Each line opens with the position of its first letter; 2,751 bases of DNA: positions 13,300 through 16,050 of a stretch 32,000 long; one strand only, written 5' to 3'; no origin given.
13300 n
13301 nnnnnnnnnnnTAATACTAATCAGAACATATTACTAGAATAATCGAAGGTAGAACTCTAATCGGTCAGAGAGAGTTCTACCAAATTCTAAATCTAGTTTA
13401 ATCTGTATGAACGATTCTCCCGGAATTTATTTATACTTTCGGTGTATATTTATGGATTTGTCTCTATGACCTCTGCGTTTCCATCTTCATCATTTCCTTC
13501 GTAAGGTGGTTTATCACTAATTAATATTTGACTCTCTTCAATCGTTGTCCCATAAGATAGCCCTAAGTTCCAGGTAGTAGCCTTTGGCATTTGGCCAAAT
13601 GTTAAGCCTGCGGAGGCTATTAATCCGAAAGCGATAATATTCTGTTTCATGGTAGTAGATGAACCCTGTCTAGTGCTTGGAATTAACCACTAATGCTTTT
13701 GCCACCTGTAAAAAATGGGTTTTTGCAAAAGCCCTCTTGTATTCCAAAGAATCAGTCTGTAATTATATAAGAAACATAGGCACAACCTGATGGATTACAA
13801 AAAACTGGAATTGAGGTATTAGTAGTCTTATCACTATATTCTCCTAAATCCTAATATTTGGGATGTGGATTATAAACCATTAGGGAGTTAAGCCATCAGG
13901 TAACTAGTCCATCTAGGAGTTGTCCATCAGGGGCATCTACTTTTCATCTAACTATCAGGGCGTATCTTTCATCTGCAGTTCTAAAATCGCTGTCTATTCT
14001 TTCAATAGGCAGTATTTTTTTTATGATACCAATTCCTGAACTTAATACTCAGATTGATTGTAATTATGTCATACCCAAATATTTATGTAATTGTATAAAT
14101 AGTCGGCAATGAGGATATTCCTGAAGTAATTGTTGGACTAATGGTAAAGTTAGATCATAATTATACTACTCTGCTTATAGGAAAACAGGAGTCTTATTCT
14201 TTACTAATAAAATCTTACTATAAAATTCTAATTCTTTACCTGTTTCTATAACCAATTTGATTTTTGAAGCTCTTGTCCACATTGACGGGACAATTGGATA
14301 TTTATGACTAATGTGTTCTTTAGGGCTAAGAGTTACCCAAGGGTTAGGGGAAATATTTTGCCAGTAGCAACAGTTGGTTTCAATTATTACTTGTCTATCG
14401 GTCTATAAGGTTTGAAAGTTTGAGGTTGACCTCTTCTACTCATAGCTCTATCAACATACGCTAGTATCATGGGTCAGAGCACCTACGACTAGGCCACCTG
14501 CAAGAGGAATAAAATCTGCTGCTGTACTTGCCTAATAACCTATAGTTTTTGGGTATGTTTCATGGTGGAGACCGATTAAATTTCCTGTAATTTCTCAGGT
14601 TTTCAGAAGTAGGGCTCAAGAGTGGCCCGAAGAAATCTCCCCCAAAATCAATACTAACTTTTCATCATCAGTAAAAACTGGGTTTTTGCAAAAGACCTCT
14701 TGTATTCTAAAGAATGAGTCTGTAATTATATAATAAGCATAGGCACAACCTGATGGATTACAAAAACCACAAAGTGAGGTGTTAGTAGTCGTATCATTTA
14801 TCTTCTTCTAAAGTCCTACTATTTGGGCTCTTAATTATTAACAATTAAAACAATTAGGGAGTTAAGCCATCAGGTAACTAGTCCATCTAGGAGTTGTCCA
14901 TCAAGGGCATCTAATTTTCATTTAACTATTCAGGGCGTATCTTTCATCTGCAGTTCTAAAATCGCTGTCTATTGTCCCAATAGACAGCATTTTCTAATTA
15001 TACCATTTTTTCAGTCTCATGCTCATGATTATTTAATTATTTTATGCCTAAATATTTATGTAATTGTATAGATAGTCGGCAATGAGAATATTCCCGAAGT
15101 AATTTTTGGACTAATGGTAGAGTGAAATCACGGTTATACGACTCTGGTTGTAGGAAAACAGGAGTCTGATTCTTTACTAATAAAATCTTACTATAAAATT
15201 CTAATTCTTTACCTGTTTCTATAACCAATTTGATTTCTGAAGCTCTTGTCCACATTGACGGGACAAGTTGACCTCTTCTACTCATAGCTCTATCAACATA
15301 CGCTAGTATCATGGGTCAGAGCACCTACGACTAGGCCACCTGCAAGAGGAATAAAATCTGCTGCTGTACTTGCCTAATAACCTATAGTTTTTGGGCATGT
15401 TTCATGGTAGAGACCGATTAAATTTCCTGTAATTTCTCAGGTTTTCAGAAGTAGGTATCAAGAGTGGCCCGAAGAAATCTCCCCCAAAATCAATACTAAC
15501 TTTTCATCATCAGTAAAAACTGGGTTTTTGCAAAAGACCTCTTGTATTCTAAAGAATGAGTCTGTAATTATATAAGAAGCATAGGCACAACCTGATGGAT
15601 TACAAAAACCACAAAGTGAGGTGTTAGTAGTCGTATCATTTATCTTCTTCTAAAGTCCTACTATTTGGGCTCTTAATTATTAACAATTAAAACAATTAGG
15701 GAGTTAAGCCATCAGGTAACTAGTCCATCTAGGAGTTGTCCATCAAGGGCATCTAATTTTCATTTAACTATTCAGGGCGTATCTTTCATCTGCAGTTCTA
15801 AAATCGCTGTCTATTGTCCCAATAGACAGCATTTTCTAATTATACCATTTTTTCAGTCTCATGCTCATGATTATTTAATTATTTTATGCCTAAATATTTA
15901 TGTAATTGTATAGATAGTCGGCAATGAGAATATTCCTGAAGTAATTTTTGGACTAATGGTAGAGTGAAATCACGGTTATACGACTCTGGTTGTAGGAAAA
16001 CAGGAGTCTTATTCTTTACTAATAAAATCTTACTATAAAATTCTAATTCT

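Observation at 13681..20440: Seven-unit ~973-bp tandem array of a dead queE copy plus a conserved spacer, ending in the only intact queE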

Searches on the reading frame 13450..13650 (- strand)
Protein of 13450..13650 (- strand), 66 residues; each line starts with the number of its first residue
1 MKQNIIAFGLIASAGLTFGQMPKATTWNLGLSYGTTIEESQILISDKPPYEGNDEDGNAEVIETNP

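Call 44: search_protein_families(library=ncbifam, proteins=[window:13450-13650:-], max_evalue=0.001)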
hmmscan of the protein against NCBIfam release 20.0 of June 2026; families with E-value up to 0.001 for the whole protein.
window:13450-13650:- (66 aa): 0 families

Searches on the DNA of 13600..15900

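Call 27: search_rna_families(source=window, start=13600, end=15900, threshold=evalue, max_evalue=10)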
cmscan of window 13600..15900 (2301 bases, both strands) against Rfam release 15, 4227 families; matches with E-value up to 10: 7.
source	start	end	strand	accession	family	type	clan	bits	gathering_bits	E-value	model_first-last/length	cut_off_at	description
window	14599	14671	-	RF01175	snoU83D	Gene; snRNA; snoRNA; CD-box;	-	20.2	55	1.3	1-81/81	no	Small nucleolar RNA U83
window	14709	14730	+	RF01114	TMV_UPD-PK1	Cis-reg;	-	18.1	33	3.1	1-22/22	no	Pseudoknot of upstream pseudoknot domain (UPD) of the 3'UTR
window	15551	15572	+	RF01114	TMV_UPD-PK1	Cis-reg;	-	18.1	33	3.1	1-22/22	no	Pseudoknot of upstream pseudoknot domain (UPD) of the 3'UTR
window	13672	13753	-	RF00730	mir-277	Gene; miRNA;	-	15.2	43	5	1-90/90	no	mir-277 microRNA precursor family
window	14114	14200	+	RF01419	IsrR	Gene; antisense;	-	15.1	52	4.2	1-187/187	no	Antisense RNA which regulates isiA expression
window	14611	14643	+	RF01792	eiav_FSE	Cis-reg; frameshift_element;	-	13.6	40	6.2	1-35/35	no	ribosomal frameshift site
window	13674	13773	-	RF01845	enod40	Gene;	-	12.1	45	7.8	104-219/263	no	Early nodulin 40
